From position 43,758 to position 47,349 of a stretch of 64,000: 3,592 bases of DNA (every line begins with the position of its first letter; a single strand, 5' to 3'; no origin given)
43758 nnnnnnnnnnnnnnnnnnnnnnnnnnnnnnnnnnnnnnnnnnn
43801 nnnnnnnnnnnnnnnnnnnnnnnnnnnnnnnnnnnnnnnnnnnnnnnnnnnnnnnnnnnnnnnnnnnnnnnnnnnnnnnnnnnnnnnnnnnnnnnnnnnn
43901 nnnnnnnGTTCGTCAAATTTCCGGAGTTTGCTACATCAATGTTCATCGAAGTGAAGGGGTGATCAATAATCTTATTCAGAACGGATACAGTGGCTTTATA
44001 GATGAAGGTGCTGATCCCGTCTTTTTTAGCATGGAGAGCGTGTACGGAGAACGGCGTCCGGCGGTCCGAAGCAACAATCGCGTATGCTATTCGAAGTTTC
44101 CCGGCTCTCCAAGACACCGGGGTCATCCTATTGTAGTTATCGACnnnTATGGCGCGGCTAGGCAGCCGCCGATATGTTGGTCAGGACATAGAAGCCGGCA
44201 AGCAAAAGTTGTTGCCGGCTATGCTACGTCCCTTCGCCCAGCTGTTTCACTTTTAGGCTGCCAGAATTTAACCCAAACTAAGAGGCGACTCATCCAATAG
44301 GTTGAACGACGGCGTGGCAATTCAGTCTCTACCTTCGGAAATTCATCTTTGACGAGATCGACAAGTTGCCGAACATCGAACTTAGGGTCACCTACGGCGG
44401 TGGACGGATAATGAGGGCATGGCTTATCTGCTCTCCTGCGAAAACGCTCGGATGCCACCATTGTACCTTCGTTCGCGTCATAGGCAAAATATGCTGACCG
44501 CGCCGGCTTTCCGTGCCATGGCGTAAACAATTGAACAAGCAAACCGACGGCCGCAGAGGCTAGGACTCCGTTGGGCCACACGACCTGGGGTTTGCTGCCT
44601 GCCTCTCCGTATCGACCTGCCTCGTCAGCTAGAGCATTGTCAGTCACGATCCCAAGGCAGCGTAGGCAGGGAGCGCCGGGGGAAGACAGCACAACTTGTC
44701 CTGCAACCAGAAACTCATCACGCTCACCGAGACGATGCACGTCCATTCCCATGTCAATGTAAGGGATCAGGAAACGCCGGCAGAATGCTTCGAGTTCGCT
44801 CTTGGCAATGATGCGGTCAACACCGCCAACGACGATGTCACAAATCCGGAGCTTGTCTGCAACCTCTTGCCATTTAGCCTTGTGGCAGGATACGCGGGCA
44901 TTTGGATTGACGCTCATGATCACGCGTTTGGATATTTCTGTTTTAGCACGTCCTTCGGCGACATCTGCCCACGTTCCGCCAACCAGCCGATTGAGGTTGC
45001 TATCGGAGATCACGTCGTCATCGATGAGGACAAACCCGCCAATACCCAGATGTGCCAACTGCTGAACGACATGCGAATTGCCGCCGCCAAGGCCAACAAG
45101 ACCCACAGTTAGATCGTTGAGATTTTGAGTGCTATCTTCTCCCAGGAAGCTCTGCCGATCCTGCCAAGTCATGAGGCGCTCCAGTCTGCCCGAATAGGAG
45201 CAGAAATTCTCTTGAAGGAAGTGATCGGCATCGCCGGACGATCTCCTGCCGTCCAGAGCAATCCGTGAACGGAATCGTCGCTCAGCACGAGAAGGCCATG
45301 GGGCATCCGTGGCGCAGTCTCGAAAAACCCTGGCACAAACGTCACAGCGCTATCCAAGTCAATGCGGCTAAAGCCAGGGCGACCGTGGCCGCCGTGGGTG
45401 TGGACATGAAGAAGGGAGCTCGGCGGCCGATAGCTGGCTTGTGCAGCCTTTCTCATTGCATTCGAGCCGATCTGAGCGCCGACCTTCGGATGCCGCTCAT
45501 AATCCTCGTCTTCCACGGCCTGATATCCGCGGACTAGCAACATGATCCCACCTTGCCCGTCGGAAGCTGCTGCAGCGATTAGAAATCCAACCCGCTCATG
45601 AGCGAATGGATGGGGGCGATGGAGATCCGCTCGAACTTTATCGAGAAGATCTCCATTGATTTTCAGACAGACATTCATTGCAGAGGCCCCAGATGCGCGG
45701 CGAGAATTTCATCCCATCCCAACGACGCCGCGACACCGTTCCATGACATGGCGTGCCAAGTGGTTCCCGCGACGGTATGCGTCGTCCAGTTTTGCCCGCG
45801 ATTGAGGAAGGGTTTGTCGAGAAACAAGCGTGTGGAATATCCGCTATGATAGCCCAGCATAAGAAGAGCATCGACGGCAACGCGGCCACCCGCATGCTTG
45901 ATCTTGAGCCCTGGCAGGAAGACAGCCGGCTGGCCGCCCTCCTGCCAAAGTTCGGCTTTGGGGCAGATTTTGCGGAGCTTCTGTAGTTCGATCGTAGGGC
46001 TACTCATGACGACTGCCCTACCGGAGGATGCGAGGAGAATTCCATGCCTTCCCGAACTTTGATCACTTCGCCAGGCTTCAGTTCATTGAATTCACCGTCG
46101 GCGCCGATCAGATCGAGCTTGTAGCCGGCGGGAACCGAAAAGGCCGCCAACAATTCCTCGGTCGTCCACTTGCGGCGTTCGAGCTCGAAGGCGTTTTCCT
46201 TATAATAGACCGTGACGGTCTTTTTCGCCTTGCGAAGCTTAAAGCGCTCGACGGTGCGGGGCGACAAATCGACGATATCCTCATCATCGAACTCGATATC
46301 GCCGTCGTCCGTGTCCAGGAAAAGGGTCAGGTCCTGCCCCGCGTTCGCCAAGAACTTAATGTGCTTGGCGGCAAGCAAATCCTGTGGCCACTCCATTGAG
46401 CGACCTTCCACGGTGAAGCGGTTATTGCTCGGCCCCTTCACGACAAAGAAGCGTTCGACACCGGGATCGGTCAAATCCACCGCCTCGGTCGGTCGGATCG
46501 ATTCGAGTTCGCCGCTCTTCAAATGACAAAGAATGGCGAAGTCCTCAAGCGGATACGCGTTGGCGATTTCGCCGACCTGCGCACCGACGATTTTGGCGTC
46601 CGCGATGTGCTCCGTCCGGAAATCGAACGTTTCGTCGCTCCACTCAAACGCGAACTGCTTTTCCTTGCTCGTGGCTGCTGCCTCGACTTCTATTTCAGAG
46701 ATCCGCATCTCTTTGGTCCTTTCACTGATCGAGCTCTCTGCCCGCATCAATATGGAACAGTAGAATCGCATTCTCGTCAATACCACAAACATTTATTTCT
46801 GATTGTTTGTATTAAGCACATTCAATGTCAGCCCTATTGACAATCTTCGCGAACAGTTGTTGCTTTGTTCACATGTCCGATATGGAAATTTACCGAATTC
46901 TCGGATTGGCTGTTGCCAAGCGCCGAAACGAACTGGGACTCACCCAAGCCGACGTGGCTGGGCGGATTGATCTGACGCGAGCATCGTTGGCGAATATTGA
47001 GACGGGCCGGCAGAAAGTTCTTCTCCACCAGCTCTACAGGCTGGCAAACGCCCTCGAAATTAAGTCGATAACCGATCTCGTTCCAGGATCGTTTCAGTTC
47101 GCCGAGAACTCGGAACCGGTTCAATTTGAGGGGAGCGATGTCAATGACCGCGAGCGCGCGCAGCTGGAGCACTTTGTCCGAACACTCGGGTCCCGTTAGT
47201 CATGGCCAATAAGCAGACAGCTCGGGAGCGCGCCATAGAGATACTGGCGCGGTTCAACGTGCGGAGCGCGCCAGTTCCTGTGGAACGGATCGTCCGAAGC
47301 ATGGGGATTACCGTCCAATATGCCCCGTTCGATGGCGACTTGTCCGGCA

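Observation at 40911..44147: PP2C phosphatase + two Ser/Thr kinases with different C-terminal sensor-like domains, coupled in one operon inside the defence island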

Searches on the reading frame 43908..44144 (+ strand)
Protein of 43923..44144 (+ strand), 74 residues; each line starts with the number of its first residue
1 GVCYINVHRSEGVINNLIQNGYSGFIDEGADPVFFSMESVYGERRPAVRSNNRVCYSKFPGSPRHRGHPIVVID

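Call 15: search_protein_families(library=pfam, proteins=[window:43923-44144:+], max_evalue=10)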
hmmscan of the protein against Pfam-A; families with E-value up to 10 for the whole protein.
seq(74 aa): 0 families

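Call 16: search_protein_families(library=padloc, proteins=[window:43923-44144:+], max_evalue=10)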
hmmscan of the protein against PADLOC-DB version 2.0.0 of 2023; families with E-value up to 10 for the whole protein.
seq(74 aa): 1 family
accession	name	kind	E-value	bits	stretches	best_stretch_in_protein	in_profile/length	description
PDLC01170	TPR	-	0.0043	14.4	1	6-47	296-337/368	TPR repeats containing protein fused to cold shock-like domain (OB-fold)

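Call 40: search_solved_structures(query=A2, max_evalue=10, show_alignments=2)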
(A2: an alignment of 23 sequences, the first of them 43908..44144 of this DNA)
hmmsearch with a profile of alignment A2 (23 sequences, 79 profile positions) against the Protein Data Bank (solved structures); distinct sequences matched with E-value up to 10: 0.

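Call 52: predict_structure(alignment_id=A2)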
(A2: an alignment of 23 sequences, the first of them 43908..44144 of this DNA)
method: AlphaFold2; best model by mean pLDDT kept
length: 79 residues; sequences in the alignment: 23
mean_pLDDT: 85.8   pTM: 0.72
mean pLDDT of the five models: 85.8, 84.8, 83.5, 82.6, 75.1
residues with pLDDT >= 90: 51; 70-90: 17; 50-70: 10; < 50: 1
segments of 3 or more residues with pLDDT < 50: none
pLDDT, mean of each block of 10 residues (from residue 1): 56 86 91 90 91 93 90 91
secondary structure, 60 per line:
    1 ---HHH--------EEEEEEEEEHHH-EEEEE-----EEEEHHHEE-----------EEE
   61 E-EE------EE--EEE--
elements in order: E15-23 E28-32 E38-41 E58-61 E75-77

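Call 55: fold_search(model_id=the predicted structure, library=pdb)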
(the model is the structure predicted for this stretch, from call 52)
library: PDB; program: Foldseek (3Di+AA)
matches with E <= 10: 551; with E <= 0.001: 16
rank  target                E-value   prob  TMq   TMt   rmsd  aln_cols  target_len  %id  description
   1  1hzb_A                1.3e-04  1.00  0.62  0.72   2.9        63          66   21  BACILLUS CALDOLYTICUS COLD-SHOCK PROTEIN MUTANTS TO STUDY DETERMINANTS OF PROTEIN STABILITY (released 2001-11-07)
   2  1hzc_A                1.9e-04  1.00  0.61  0.71   3.0        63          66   22  BACILLUS CALDOLYTICUS COLD-SHOCK PROTEIN MUTANTS TO STUDY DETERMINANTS OF PROTEIN STABILITY (released 2001-11-07)
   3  1hza_A                2.1e-04  1.00  0.61  0.70   3.0        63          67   19  BACILLUS CALDOLYTICUS COLD-SHOCK PROTEIN MUTANTS TO STUDY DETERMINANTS OF PROTEIN STABILITY (released 2001-11-07)
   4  3aqq_B                2.7e-04  1.00  0.69  0.56   2.6        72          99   21  Crystal structure of human CRHSP-24 (released 2010-12-22)
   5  1i5f_A                2.9e-04  1.00  0.62  0.73   2.3        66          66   21  BACILLUS CALDOLYTICUS COLD-SHOCK PROTEIN MUTANTS TO STUDY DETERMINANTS OF PROTEIN STABILITY (released 2001-11-07)
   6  1c9o_A                3.1e-04  1.00  0.62  0.73   2.3        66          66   20  CRYSTAL STRUCTURE ANALYSIS OF THE BACILLUS CALDOLYTICUS COLD SHOCK PROTEIN BC-CSP (released 2000-04-02)
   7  5jx4_B                3.5e-04  1.00  0.66  0.77   2.1        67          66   19  Crystal structure of E36-G37del mutant of the Bacillus caldolyticus cold shock protein. (released 2017-05-10)
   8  5jx4_A                5.2e-04  1.00  0.65  0.77   2.1        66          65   20  Crystal structure of E36-G37del mutant of the Bacillus caldolyticus cold shock protein. (released 2017-05-10)
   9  7zhh_A                5.2e-04  1.00  0.65  0.26   3.2        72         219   18  Complex structure of drosophila Unr CSD789 and a poly(A) RNA sequence (released 2022-12-07)
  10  2i5m                  5.6e-04  1.00  0.63  0.73   2.5        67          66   21  Crystal structure of Bacillus subtilis cold shock protein CspB variant A46K S48R (released 2007-05-22)
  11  1hz9_A                5.6e-04  1.00  0.61  0.71   2.3        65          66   20  BACILLUS CALDOLYTICUS COLD-SHOCK PROTEIN MUTANTS TO STUDY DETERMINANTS OF PROTEIN STABILITY (released 2001-11-07)
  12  3pf4_A                6.8e-04  1.00  0.59  0.69   3.1        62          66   22  Crystal structure of Bs-CspB in complex with r(GUCUUUA) (released 2011-09-21)
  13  2i5l                  8.2e-04  1.00  0.59  0.69   2.7        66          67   20  Crystal structure of Bacillus subtilis Cold Shock Protein variant Bs-CspB M1R/E3K/K65I (released 2007-05-22)
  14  3aqq_A                8.8e-04  1.00  0.68  0.56   2.2        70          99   20  Crystal structure of human CRHSP-24 (released 2010-12-22)
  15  3i2z_B                9.4e-04  1.00  0.62  0.71   2.4        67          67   16  Structure of cold shock protein E from Salmonella typhimurium (released 2009-12-22)
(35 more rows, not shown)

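Call 86: search_protein_representatives(alignment_id=A2)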
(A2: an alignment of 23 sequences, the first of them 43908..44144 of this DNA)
Query: 23 sequences, 79 profile positions. Proteins with E-value up to 0.001 (for the whole library): 52; up to 1e-10: 12; up to 1e-30: 1. The best 52 are listed.
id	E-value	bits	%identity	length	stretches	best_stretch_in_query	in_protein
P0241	1.0e-33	131.6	-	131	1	1-79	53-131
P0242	2.4e-29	117.6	-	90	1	1-79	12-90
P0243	6.1e-26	106.7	-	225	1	3-78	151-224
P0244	1.6e-23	98.9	-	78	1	4-77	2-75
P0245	4.8e-22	94.2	-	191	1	5-78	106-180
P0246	1.0e-15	73.9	-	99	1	3-78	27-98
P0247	5.8e-13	65.1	-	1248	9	16-38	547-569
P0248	1.1e-12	64.2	-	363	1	1-78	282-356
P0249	1.1e-12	64.1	-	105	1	43-79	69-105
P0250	4.2e-12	62.3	-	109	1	2-52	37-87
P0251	1.5e-11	60.6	-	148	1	1-78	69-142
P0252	2.0e-11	60.2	-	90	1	2-76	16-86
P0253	2.3e-10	56.8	-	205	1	2-44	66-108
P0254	2.2e-09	53.6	-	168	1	1-78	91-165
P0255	1.3e-08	51.1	-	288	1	2-76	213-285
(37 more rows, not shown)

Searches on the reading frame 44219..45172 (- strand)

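Call 3: search_protein_families(library=pfam, proteins=[window:44219-45172:-], max_evalue=0.01)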
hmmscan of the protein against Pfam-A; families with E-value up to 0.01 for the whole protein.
window:44219-45172:- (317 aa): 1 family
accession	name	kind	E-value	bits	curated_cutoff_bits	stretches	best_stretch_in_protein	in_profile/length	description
PF00899.27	ThiF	-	2.8e-26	92.5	28.1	1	8-244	8-227/238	ThiF family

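Call 4: search_protein_families(library=padloc, proteins=[window:44219-45172:-], max_evalue=0.01)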
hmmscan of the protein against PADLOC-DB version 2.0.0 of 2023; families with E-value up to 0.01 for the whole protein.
window:44219-45172:- (317 aa): 26 families (the best 25 are shown)
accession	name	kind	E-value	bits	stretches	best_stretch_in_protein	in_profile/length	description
PDLC00855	E1-E2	-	5.3e-13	46.9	1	13-103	295-384/579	E1-E2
PDLC00850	E1-E2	-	6.9e-10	36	1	18-101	312-392/566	E1-E2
PDLC00847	E1-E2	-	1.5e-09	34.8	1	12-139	279-405/523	E1-E2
PDLC00829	E1-E2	-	1.9e-09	35.2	1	15-137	166-289/426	E1-E2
PDLC00828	E1-E2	-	5.5e-09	33.8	1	16-122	171-278/431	E1-E2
PDLC00832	E1-E2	-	7.9e-09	32.2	1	13-96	331-411/588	E1-E2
PDLC00836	E1-E2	-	2.9e-08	30.8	1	14-123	335-446/602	E1-E2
PDLC00837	E1-E2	-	3.2e-08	30.8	1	16-108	321-414/593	E1-E2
PDLC00840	E1-E2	-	1.2e-07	29.1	1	17-119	210-314/458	E1-E2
PDLC00851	E1-E2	-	3e-07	27.7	1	5-92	222-309/491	E1-E2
PDLC00849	E1-E2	-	7.3e-07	26.2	1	19-106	332-416/582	E1-E2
PDLC00856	E1-E2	-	1e-06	25.5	1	19-113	321-415/573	E1-E2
PDLC00839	E1-E2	-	2.3e-06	24.1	1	15-107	365-454/602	E1-E2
PDLC00842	E1-E2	-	7.1e-06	23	1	14-115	299-400/549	E1-E2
PDLC00844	E1-E2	-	1.4e-05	22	1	14-115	270-372/489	E1-E2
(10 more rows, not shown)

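Call 5: search_protein_families(library=ncbifam, proteins=[window:44219-45172:-], max_evalue=0.01)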
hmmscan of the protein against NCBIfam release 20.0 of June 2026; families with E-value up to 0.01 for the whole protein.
window:44219-45172:- (317 aa): 23 families
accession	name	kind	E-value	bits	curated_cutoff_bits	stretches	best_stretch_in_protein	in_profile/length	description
TIGR02356.1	adenyl_thiF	equivalog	3.1e-18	65.9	275.25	1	10-179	11-171/203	thiazole biosynthesis adenylyltransferase ThiF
NF047750.1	SAMPActivE1UbaA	equivalog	2.4e-16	59.9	450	1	11-252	23-245/270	SAMP-activating enzyme E1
NF006395.0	PRK08644.1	equivalog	2.9e-16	59.7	159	1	11-128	21-137/215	sulfur carrier protein ThiS adenylyltransferase ThiF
NF004281.0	PRK05690.1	subfamily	2.5e-15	56.4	266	1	12-142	24-154/250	molybdopterin-synthase adenylyltransferase MoeB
NF006444.0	PRK08762.1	equivalog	3.3e-15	55.6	449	1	10-221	137-341/387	molybdopterin-synthase adenylyltransferase MoeB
NF011696.0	PRK15116.1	equivalog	7.8e-15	55.3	304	1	9-142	19-153/268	tRNA cyclic N6-threonylcarbamoyladenosine(37) synthase TcdA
TIGR02355.1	moeB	equivalog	1.7e-12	47.2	376.55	1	14-140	18-144/240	molybdopterin-synthase adenylyltransferase MoeB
NF006077.0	PRK08223.1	equivalog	2.7e-12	46.2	266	1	9-121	17-129/296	hypothetical protein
NF004111.0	PRK05600.1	equivalog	4.1e-12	45.9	437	1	11-123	32-144/371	ThiF family adenylyltransferase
NF006204.0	PRK08328.1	equivalog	7.1e-12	45.4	339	1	5-140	11-148/231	hypothetical protein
TIGR02354.1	thiF_fam2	equivalog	8e-12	45.5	152.2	1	12-127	13-127/200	thiamine biosynthesis protein ThiF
NF005902.0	PRK07878.1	equivalog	3.4e-11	42.7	647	1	11-123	33-145/392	adenylyltransferase/sulfurtransferase MoeZ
NF005646.0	PRK07411.1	equivalog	8.5e-09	35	633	1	12-123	30-141/390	molybdopterin-synthase adenylyltransferase MoeB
NF005901.0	PRK07877.1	equivalog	3.7e-07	28.8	476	1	12-137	99-223/722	Rv1355c family protein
NF011425.0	PRK14852.1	equivalog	7.3e-07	27.4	1337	1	22-124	334-436/989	hypothetical protein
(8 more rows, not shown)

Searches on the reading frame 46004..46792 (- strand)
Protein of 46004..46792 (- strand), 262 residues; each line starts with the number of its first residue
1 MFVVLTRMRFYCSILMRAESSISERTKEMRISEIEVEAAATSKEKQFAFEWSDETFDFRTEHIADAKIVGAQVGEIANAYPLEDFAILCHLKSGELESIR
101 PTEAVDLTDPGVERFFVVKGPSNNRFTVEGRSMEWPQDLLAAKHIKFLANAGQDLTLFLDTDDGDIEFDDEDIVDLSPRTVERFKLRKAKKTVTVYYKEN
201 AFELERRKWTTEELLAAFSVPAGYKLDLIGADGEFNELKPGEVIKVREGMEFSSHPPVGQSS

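Call 3: search_protein_families(library=pfam, proteins=[window:46004-46792:-], max_evalue=0.01)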
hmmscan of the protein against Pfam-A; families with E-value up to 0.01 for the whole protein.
window:46004-46792:- (262 aa): 1 family
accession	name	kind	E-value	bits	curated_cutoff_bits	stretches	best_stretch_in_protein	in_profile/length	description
PF14452.12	Multi_ubiq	-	1.2e-23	83.5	24.5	2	57-118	6-67/69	Multiubiquitin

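Call 4: search_protein_families(library=padloc, proteins=[window:46004-46792:-], max_evalue=0.01)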
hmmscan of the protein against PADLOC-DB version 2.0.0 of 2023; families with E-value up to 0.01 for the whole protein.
window:46004-46792:- (262 aa): 0 families

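Call 5: search_protein_families(library=ncbifam, proteins=[window:46004-46792:-], max_evalue=0.01)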
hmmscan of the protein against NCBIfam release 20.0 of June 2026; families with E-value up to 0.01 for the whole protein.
window:46004-46792:- (262 aa): 0 families

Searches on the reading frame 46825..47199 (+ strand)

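Call 46: search_protein_families(library=pfam, proteins=[window:46825-47199:+], max_evalue=0.001)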
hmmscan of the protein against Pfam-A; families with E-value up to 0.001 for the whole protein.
window:46825-47199:+ (124 aa): 4 families
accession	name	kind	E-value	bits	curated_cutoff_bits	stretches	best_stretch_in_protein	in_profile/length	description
PF01381.28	HTH_3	-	9.4e-11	42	23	1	31-81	2-51/55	Helix-turn-helix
PF13560.12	HTH_31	-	3.8e-09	37.2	27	1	26-78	2-55/64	Helix-turn-helix domain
PF12844.13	HTH_19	-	2.1e-07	31.2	30.2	1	32-83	6-56/64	Helix-turn-helix domain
PF13443.12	HTH_26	-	0.00045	20.8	22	1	35-85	7-57/63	Cro/C1-type HTH DNA-binding domain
